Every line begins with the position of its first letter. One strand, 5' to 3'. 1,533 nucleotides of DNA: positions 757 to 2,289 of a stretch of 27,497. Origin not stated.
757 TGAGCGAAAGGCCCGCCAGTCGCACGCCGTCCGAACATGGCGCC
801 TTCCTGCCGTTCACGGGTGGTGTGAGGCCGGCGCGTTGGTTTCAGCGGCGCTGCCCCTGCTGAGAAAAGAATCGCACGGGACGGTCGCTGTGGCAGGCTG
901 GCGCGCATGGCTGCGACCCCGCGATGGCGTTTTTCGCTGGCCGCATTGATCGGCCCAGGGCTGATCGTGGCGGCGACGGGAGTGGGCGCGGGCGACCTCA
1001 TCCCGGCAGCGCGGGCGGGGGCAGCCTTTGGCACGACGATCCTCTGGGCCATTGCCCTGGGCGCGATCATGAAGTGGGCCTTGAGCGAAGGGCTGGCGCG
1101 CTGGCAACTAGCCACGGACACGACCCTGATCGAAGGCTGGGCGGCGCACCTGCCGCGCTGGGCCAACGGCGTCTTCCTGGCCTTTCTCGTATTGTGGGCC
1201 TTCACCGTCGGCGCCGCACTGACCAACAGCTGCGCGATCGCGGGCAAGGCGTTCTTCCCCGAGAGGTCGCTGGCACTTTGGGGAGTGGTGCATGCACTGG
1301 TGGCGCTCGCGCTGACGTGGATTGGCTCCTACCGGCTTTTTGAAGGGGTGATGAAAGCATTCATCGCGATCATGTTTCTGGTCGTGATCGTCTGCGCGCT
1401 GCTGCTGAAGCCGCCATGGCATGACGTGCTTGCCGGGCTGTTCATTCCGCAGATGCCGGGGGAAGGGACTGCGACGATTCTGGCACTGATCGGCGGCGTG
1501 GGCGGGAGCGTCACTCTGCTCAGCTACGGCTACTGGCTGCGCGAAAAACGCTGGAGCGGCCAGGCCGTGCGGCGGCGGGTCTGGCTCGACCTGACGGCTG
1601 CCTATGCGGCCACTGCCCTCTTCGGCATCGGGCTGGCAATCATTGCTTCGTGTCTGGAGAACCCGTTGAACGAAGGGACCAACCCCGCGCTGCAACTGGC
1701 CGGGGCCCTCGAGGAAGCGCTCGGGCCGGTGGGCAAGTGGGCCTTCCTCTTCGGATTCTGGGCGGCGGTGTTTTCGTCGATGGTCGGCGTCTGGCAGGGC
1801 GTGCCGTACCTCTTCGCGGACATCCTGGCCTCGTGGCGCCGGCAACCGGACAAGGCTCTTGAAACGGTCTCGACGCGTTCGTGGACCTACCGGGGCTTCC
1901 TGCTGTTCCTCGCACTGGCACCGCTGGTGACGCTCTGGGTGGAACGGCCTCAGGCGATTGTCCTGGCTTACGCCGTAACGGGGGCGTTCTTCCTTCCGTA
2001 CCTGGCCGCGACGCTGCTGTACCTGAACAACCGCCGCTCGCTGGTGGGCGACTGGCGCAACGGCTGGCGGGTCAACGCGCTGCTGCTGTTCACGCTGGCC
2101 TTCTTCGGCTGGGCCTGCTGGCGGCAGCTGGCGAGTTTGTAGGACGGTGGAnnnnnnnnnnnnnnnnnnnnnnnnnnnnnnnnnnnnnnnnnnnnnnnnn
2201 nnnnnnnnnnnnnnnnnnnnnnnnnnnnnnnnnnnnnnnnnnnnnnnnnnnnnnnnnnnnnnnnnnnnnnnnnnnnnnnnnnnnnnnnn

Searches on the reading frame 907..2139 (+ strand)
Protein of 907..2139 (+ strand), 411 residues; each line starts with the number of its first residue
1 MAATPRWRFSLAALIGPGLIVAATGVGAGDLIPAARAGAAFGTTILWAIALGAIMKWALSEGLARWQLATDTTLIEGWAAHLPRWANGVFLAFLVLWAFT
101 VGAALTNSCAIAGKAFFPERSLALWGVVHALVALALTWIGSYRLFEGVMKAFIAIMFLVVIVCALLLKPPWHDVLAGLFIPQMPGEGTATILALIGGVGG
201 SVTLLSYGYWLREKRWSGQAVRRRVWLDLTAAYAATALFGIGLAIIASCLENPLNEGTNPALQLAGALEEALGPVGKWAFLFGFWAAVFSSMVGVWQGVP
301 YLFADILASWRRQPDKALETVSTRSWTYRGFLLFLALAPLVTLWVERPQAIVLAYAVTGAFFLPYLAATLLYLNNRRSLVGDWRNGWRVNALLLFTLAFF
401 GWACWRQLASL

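Call 18: search_protein_families(library=pfam, proteins=[window:907-2139:+], max_evalue=0.001)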
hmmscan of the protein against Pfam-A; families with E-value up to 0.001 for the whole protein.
window:907-2139:+ (411 aa): 1 family
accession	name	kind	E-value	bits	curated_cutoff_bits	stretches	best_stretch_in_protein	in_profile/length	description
PF01566.24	Nramp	-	9.2e-39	133.9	29.8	1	35-386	5-356/357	Natural resistance-associated macrophage protein-like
